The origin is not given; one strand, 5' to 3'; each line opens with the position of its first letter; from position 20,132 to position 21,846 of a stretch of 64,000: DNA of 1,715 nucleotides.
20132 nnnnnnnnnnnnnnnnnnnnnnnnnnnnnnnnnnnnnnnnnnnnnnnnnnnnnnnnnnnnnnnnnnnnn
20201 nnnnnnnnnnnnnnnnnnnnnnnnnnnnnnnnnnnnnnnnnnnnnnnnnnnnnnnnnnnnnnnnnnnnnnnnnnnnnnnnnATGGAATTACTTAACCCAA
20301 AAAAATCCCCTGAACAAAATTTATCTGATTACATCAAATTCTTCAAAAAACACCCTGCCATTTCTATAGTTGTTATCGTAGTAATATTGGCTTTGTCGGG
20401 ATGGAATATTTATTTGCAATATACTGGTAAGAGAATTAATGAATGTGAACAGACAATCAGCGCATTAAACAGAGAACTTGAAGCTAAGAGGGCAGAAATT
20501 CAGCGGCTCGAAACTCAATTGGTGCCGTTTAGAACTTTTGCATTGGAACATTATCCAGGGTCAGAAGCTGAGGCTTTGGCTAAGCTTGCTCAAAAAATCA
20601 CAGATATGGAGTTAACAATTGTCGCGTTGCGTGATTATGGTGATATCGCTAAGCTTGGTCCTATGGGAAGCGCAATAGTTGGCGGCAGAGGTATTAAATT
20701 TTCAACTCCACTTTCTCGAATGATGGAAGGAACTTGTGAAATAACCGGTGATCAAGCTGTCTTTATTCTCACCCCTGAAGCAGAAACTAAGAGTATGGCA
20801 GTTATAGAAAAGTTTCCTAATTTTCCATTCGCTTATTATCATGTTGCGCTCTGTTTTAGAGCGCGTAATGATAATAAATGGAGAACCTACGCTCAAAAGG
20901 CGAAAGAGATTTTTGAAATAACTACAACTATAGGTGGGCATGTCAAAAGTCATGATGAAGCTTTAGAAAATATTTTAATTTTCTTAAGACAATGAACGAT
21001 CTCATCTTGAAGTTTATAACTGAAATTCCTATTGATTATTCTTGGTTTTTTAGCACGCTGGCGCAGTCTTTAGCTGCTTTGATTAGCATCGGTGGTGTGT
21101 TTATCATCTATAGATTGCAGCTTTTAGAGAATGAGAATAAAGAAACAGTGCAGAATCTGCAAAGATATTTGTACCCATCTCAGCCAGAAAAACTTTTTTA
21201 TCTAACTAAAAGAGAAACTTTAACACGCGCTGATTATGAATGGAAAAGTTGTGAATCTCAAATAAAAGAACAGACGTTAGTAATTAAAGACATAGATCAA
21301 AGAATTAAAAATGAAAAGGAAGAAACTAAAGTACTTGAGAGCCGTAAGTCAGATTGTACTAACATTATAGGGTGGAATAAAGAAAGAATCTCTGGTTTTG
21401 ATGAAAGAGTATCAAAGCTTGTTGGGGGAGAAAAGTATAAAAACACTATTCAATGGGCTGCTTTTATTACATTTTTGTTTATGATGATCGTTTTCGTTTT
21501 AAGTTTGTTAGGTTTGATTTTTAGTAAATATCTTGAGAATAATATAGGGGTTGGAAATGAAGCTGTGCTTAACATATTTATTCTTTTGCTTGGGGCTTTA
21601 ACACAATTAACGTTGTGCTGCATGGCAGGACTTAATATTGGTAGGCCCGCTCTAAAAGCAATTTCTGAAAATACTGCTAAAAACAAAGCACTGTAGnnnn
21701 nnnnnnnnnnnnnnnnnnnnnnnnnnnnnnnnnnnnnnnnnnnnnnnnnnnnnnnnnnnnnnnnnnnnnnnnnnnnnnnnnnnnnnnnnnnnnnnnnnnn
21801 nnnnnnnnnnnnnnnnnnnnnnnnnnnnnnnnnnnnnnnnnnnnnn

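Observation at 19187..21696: Cargo operon of five uncharacterised proteins - candidate abortive-infection/defence module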

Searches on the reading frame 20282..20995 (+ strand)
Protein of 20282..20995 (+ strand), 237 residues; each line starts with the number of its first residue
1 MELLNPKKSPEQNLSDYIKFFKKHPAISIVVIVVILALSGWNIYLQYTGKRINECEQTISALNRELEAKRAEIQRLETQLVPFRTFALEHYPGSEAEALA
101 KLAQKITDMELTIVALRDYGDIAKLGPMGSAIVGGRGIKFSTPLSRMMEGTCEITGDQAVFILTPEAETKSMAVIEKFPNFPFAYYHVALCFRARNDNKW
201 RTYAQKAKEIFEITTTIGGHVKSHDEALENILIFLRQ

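Call 4: search_protein_families(library=pfam, proteins=[window:20282-20995:+], max_evalue=1)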
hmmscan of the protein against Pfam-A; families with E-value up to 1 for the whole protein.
window:20282-20995:+ (237 aa): 9 families
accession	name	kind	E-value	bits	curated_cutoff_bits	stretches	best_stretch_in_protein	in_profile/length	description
PF09976.15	TPR_21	-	0.00012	22.4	25.5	1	26-113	10-96/193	Tetratricopeptide repeat-like domain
PF09613.16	HrpB1_HrpK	-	0.0032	17.6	29.3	1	174-209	71-106/126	Bacterial type III secretion protein (HrpB1_HrpK)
PF04977.20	DivIC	-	0.0082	16.4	28.9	1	44-79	11-46/80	Septum formation initiator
PF22216.1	Sas-6_C_CC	-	0.0097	16.6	27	1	42-79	9-46/57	Spindle assembly abnormal protein 6 homolog, C-terminal coiled coil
PF16515.11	HIP1_clath_bdg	-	0.038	14.8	28.8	1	50-80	45-75/99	Clathrin-binding domain of Huntingtin-interacting protein 1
PF08286.16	Spc24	-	0.14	12.9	25.3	1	48-81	9-42/109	Spc24 subunit of Ndc80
PF09278.17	MerR-DNA-bind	-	0.15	13.2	25.4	0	59-80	41-62/65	MerR, DNA binding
PF08702.15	Fib_alpha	-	0.18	12.5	29.9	0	47-79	92-124/143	Fibrinogen alpha/beta chain family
PF04102.17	SlyX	-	0.37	11.9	30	0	55-80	15-40/67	SlyX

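Call 5: search_protein_families(library=padloc, proteins=[window:20282-20995:+], max_evalue=1)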
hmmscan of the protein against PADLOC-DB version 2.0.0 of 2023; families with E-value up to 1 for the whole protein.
window:20282-20995:+ (237 aa): 2 families
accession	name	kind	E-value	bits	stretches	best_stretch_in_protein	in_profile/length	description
PDLC00212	KwaA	-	0.002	15.9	1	14-83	46-114/205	Unknown function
PDLC01708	Cas12k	-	0.038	10.5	1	44-80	182-218/623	Cas12k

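Call 6: search_protein_families(library=ncbifam, proteins=[window:20282-20995:+], max_evalue=1)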
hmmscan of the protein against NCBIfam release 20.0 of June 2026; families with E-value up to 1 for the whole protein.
window:20282-20995:+ (237 aa): 7 families
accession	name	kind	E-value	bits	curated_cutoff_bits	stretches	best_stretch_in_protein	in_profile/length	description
TIGR02561.1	HrpB1_HrpK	equivalog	0.0031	17.4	123.85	1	176-207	78-109/183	HrpB1 family type III secretion system apparatus protein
NF040576.1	T2SS_GspM_XpsM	equivalog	0.0081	15.8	60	1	29-109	11-91/180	type II secretion system protein GspM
NF052320.1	Cbp1_fam_LP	subfamily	0.018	14.6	90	1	48-80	114-146/286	Cbp1 family collagen-binding glycoprotein adhesin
TIGR03495.1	phage_LysB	equivalog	0.12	12.7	92.75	1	27-80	2-56/135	Rz-like lysis system protein LysB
NF049847.1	FtsL_COG5462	equivalog_domain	0.12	12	50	1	30-78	3-51/85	cell division protein FtsL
NF045487.1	ASRP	equivalog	0.12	10.9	300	1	50-80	415-445/593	archaea-specific SMC-related protein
TIGR01770.1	NDH_I_N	subfamily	0.15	11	332.6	1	7-46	351-390/472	NADH-quinone oxidoreductase subunit NuoN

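Call 7: search_protein_families(library=phrogs, proteins=[window:20282-20995:+], max_evalue=1)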
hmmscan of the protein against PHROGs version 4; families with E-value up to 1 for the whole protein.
window:20282-20995:+ (237 aa): 7 families
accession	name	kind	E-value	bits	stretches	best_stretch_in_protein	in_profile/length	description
phrog_214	-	lysis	0.00069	20.5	1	26-105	10-77/176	Rz-like spanin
phrog_739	-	lysis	0.018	16.2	1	29-80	8-57/122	Rz-like spanin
phrog_13254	-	unknown function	0.04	15.3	1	52-118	16-79/132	-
phrog_37426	-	unknown function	0.068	14.3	1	50-101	52-102/144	-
phrog_1955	-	unknown function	0.19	12.9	1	26-75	12-62/106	-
phrog_89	-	lysis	0.2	12.6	1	29-84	7-70/143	Rz-like spanin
phrog_32125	-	unknown function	0.29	12.4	1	184-219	2-38/56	-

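Call 30: find_related_loci(query=window:20282-20992:+, collection=viral_contigs, flank=6000)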
Query window:20282-20992:+ (237 aa) in viral_contigs; peptide patterns used: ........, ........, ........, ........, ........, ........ (x = any residue, [..] = any of these).
10 stretches matched a pattern, but none encodes a relative of the query by tblastn (E <= 1e-3).

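Call 59: find_homologous_proteins(query=window:20282-20992:+, max_evalue=0.01)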
Query window:20282-20992:+ (237 aa): 5 proteins with E <= 0.01 among 805 candidates.
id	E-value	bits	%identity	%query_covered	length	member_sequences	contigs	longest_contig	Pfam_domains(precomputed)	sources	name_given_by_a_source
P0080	5.1e-153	525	100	100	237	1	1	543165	-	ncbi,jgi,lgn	ncbi:MAG: hypothetical protein WDL87_03445 [Candidatus Omnitrophota bacterium]|jgi:hypothetical prot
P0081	1.7e-117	408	80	99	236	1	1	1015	-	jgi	jgi:hypothetical protein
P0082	1.6e-66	242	51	100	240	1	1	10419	-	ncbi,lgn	-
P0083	9.3e-46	174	51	75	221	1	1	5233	PF09613.17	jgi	jgi:hypothetical protein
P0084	1.7e-15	75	35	54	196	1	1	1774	-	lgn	-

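Call 60: find_encoding_contigs(protein=P0082, flank=6000)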
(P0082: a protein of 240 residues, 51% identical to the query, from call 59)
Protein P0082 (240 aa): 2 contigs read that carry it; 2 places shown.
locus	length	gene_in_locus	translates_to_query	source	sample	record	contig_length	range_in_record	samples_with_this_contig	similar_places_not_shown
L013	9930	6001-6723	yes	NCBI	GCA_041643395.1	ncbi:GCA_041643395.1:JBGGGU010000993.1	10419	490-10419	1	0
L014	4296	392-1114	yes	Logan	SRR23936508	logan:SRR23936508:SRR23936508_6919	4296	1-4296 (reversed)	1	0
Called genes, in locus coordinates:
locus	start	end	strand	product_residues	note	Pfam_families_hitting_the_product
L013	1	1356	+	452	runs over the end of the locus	PF01555:N6_N4_Mtase (faint)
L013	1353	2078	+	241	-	PF18643:RE_BsaWI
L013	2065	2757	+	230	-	PF01555:N6_N4_Mtase, PF05148:Methyltransf_8 (weak)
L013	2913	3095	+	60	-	-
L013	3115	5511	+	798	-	PF02463:SMC_N (faint), PF13304:AAA_21 (faint)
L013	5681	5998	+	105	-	-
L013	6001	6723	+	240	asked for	-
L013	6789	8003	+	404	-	-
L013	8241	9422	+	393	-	PF01972:SDH_protease, PF00574:CLP_protease (weak), PF25145:NfeD1b_N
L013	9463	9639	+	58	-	-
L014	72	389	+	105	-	-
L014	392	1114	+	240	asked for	-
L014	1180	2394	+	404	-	-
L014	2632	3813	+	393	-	PF01972:SDH_protease, PF00574:CLP_protease (weak), PF25145:NfeD1b_N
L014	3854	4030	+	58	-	-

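Call 61: find_encoding_contigs(protein=P0083, flank=6000)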
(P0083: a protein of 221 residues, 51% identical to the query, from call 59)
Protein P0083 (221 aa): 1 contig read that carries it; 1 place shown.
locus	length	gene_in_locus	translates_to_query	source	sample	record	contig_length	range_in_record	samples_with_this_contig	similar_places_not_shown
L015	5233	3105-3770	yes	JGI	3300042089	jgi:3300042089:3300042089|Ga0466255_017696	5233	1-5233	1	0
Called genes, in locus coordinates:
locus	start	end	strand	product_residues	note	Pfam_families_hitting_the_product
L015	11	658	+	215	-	-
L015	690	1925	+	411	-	PF02463:SMC_N, PF13175:AAA_15, PF13476:AAA_23, PF13304:AAA_21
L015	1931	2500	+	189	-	PF14103:DUF4276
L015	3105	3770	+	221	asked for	PF09613:HrpB1_HrpK (weak)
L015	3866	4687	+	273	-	PF08867:FRG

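Call 62: find_encoding_contigs(protein=P0081, flank=6000)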
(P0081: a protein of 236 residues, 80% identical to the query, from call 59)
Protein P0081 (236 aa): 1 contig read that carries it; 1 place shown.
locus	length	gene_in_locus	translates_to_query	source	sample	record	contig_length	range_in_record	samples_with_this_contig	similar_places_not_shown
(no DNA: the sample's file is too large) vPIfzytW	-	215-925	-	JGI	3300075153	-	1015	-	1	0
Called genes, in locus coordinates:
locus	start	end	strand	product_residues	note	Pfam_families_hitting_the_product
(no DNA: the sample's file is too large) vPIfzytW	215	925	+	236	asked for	-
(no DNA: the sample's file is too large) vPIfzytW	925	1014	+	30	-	?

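Call 63: find_encoding_contigs(protein=P0084, flank=6000)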
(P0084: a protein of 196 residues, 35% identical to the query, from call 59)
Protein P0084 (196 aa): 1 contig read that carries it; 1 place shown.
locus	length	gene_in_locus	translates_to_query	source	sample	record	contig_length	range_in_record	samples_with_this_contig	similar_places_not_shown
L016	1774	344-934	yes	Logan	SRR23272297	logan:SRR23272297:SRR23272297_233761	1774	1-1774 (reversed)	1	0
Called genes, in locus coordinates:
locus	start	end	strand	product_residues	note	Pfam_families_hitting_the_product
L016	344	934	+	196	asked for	-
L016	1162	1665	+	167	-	-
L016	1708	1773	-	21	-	?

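Call 71: search_solved_structures(query=A5, max_evalue=10)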
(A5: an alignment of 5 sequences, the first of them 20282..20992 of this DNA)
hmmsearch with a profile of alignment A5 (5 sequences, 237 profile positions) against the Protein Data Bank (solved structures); distinct sequences matched with E-value up to 10: 30.
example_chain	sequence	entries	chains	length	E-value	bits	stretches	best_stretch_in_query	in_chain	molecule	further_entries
3mq7_A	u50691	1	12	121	0.00014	24.7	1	7-94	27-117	Bone marrow stromal antigen 2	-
3mqb_A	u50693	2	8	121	0.00016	24.5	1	6-94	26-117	Bone marrow stromal antigen 2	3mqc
2xg7_A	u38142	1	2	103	0.0003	23.6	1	5-78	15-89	BONE MARROW STROMAL ANTIGEN 2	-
3nwh_A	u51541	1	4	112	0.00039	23.2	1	5-78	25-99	Bone marrow stromal antigen 2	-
2x7a_A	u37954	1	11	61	0.003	20.3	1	36-78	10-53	BONE MARROW STROMAL ANTIGEN 2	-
3mq9_A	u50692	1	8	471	0.0092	18.7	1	9-77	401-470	Bone marrow stromal antigen 2 fused to Maltose-binding periplasmic protein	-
7ogt_A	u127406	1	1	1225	0.031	17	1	38-103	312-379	Structural maintenance of chromosomes protein 1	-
7yea_A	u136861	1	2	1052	0.042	16.6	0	165-213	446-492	UDP-N-acetylglucosamine--peptide N-acetylglucosaminyltransferase 110 kDa subunit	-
7yeh_B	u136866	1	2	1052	0.042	16.6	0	165-213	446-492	UDP-N-acetylglucosamine--peptide N-acetylglucosaminyltransferase 110 kDa subunit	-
7ntf_A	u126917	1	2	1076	0.046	16.4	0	165-214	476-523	Isoform 1 of UDP-N-acetylglucosamine--peptide N-acetylglucosaminyltransferase 110 kDa subu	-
2fzf_A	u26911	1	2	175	0.16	14.7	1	43-113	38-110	hypothetical protein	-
6ah6_A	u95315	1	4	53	0.21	14.3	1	49-75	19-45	Coronin-like protein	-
5cx2_D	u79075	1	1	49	0.41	13.3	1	49-74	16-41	Coronin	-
5cx2_B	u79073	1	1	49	0.43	13.2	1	49-75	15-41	Coronin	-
5cx2_C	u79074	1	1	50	0.45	13.2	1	49-75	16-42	Coronin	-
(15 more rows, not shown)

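Call 79: predict_structure(alignment_id=A5)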
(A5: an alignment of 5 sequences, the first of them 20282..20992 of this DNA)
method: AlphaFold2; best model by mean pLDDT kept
length: 237 residues; sequences in the alignment: 5
mean_pLDDT: 79.3   pTM: 0.58
mean pLDDT of the five models: 79.3, 73.3, 60.7, 56.0, 55.5
residues with pLDDT >= 90: 24; 70-90: 184; 50-70: 25; < 50: 4
segments of 3 or more residues with pLDDT < 50: none
pLDDT, mean of each block of 10 residues (from residue 1): 65 74 75 81 81 84 86 72 79 85 82 76 59 61 83 77 89 91 89 88 91 75 80 81
secondary structure, 60 per line:
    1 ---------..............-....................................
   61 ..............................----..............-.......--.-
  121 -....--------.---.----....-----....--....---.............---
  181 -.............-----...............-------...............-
elements in order: H10-23 H25-90 H95-108 H110-116 H122-125 H143-146 E152-155 E158-161 H165-177 H182-194 H200-214 H222-236

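Call 85: search_dna_similar(query=window:20282-20992:+, collection=phages, mode=protein, max_evalue=0.1)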
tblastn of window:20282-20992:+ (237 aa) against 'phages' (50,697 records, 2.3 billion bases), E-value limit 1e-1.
No match.

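Call 97: search_protein_families(library=padloc, proteins=[L013:6789-8000:+, L013:3067-5508:+, L015:3866-4684:+], max_evalue=0.001)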
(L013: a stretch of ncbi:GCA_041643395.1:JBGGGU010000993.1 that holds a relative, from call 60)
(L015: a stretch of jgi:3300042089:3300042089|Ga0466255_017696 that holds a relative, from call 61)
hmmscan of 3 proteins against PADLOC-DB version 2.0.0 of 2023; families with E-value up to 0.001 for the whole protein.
L013:6789-8000:+ (404 aa): 20 families
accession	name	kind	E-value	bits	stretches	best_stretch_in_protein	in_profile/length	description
PDLC04772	PDC-M68A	-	3.3e-24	84.3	1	1-113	1-111/253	-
PDLC00739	Effector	-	3.4e-21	74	1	5-112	7-113/378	Endonuclease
PDLC01997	SAVED1--SAVED_HNH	-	9.6e-20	69.4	1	5-112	5-109/368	-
PDLC00746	Effector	-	3.5e-15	53.9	1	7-113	18-122/389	Endonuclease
PDLC01998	SAVED1--SAVED_HNH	-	1.6e-13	48.3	1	6-111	114-218/506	-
PDLC00751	Effector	-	7.1e-13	46.4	1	3-113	128-237/530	Endonuclease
PDLC00747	Effector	-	7.1e-13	46.4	1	3-116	9-125/373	Endonuclease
PDLC00742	Effector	-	3.2e-11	40.6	1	7-103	122-217/527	Endonuclease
PDLC02000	Effector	-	2.6e-10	37.7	1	5-104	145-243/524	SAVED1--SAVED_HNH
PDLC00406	SduA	-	6.6e-10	37.5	1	8-109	20-115/326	DUF4263 domain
PDLC00738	Effector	-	9.2e-10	35.8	1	5-104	146-244/529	Endonuclease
PDLC00749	Effector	-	4e-09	34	1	5-112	15-122/395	Endonuclease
PDLC00740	Effector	-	1.7e-07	28.4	1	3-111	13-121/391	Endonuclease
PDLC04773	PDC-M68A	-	8.2e-06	24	1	65-116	2-52/200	-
PDLC02980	AriA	-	7.9e-05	20.8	1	146-189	1-50/304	-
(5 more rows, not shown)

L013:3067-5508:+ (814 aa): 8 families
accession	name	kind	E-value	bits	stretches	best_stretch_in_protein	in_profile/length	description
PDLC03865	LmuB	-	4.8e-12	42.9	1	2-206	1-213/1007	-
PDLC04135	mad3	-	7.3e-11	40.2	1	5-632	3-329/374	mads_3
PDLC02335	AbiLi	-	1.6e-09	35.3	1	6-635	52-244/326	AbiLi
PDLC04891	PDC-S06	-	2e-09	34.4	1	315-634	379-693/858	-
PDLC03868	LmuB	-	8.3e-06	22.4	1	5-93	7-92/1035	-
PDLC02739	PbeC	-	3.9e-05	20.5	1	3-54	2-52/644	PbeC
PDLC02980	AriA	-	5e-05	21.4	0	34-73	3-58/304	-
PDLC00269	PtuA1|PtuA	-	0.00089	16.6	0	4-90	3-89/446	AAA ATPase domain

L015:3866-4684:+ (273 aa): 11 families
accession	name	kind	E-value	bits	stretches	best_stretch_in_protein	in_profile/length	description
PDLC04937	PDC-S15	-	1.3e-48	163.9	1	5-266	7-248/254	-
PDLC04931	PDC-S15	-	2.8e-30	104.1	1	36-264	65-270/282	-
PDLC04934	PDC-S15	-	1.3e-29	101.5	1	15-266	39-286/416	-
PDLC04940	PDC-S15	-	6.7e-27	92.8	1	19-260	40-261/280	-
PDLC04938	PDC-S15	-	4.4e-25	86.7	1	14-263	44-267/276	-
PDLC04935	PDC-S15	-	2.6e-14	51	1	36-142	139-229/535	-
PDLC04936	PDC-S15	-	5.1e-08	30.6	0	191-260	226-290/300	-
PDLC04929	PDC-S15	-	8.7e-07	27.1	1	104-141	90-127/308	-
PDLC04927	PDC-S15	-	9e-07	26.1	0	225-256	261-292/422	-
PDLC04933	PDC-S15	-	2e-06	25.5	0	190-259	205-273/286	-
PDLC04932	PDC-S15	-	1.6e-05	22.4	1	113-138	116-141/324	-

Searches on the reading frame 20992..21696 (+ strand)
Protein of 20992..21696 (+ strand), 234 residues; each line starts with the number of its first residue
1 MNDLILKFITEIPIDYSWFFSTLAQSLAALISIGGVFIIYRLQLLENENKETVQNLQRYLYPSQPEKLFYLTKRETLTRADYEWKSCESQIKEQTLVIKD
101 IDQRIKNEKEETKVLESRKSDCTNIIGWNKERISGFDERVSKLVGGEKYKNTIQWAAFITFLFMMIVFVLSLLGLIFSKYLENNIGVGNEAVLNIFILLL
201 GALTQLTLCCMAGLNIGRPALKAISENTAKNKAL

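Call 4: search_protein_families(library=pfam, proteins=[window:20992-21696:+], max_evalue=1)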
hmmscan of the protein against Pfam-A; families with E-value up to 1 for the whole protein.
window:20992-21696:+ (234 aa): 5 families
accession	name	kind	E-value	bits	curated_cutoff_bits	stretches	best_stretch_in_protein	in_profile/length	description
PF21048.2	Rad26-like_N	-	0.023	15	27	1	47-69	12-34/50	Rad26-like, N-terminal domain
PF03707.21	MHYT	-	0.035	14.5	21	0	152-178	20-46/59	Bacterial signalling protein N terminal repeat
PF10673.14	DUF2487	-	0.076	13.4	25.8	1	46-126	65-138/142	Protein of unknown function (DUF2487)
PF20990.2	DUF2207_C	-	0.17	12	33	1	85-209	79-183/247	Predicted membrane protein (DUF2207) C-terminal domain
PF01529.25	DHHC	-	0.41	11.1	28.7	1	151-214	47-115/133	DHHC palmitoyltransferase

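Call 5: search_protein_families(library=padloc, proteins=[window:20992-21696:+], max_evalue=1)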
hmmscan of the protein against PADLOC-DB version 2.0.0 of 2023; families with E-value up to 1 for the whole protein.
window:20992-21696:+ (234 aa): 0 families

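Call 6: search_protein_families(library=ncbifam, proteins=[window:20992-21696:+], max_evalue=1)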
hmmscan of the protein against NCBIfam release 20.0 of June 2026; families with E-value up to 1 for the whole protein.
window:20992-21696:+ (234 aa): 1 family
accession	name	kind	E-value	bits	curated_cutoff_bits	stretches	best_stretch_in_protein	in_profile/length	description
NF004427.0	PRK05771.1-1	equivalog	0.33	9.6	942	1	47-133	83-165/668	V-type ATP synthase subunit I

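Call 7: search_protein_families(library=phrogs, proteins=[window:20992-21696:+], max_evalue=1)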
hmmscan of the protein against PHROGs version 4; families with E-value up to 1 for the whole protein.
window:20992-21696:+ (234 aa): 5 families
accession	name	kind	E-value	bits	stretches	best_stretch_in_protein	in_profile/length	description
phrog_20590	-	other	0.037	14.6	1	66-122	47-101/242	peptidase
phrog_1009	-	unknown function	0.04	15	0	76-119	49-99/103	-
phrog_23591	-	moron, auxiliary metabolic gene and host takeover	0.29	12.1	0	17-50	85-118/124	membrane protein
phrog_7010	-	unknown function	0.29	12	1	206-223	15-32/44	-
phrog_962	-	lysis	0.41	11.7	1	148-196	9-56/152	holin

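Call 29: find_related_loci(query=window:20992-21693:+, collection=viral_contigs, flank=6000)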
Query window:20992-21693:+ (234 aa) in viral_contigs; peptide patterns used: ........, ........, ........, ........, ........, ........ (x = any residue, [..] = any of these).
6 stretches matched a pattern, but none encodes a relative of the query by tblastn (E <= 1e-3).

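Call 32: find_homologous_proteins(query=window:20992-21693:+, max_evalue=0.01)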
Query window:20992-21693:+ (234 aa): 2 proteins with E <= 0.01 among 662 candidates.
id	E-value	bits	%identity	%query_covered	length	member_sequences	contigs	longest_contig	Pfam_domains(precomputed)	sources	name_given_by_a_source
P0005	4.8e-148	509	100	100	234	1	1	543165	-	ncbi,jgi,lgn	ncbi:MAG: hypothetical protein WDL87_03450 [Candidatus Omnitrophota bacterium]|jgi:hypothetical prot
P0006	2.0e-12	65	30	86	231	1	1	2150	-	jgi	-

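Call 35: find_encoding_contigs(protein=P0006, flank=5000)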
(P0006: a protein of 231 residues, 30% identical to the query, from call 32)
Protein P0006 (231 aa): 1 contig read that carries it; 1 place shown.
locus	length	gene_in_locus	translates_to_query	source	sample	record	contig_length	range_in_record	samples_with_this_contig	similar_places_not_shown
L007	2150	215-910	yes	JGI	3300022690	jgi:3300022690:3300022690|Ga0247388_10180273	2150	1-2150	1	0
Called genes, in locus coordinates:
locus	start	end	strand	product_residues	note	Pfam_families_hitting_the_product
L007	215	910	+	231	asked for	-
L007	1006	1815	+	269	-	-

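Call 73: search_solved_structures(query=window:20992-21693:+, max_evalue=10)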
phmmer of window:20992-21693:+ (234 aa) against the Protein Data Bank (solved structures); distinct sequences matched with E-value up to 10: 3.
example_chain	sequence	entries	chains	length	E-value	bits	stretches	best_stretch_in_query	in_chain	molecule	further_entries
6lss_4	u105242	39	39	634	0.32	13.9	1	54-121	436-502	Nucleolar GTP-binding protein 1 | GTP-binding protein 4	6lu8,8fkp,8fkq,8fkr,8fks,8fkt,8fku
9f27_A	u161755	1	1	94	0.37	13.7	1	101-153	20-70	RPA32 subunit of the hetero-oligomeric complex involved in homologous recombination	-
9f29_C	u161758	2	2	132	0.76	12.7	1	101-153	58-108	RPA32 subunit of the hetero-oligomeric complex involved in homologous recombination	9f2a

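Call 86: search_dna_similar(query=window:20992-21693:+, collection=phages, mode=protein, max_evalue=0.1)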
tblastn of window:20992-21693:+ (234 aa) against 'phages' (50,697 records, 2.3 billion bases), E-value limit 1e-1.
No match.

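Call 108: search_protein_families(library=pfam, proteins=[P0006], max_evalue=0.01)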
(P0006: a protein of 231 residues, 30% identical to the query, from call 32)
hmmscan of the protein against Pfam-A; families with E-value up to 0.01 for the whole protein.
P0006 (231 aa): 2 families
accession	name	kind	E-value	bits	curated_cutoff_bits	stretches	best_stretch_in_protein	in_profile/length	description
PF13789.11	DUF4181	-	0.0031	18.4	25.4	1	133-200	10-74/108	Domain of unknown function (DUF4181)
PF20990.2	DUF2207_C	-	0.0064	16.7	33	1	52-208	44-184/247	Predicted membrane protein (DUF2207) C-terminal domain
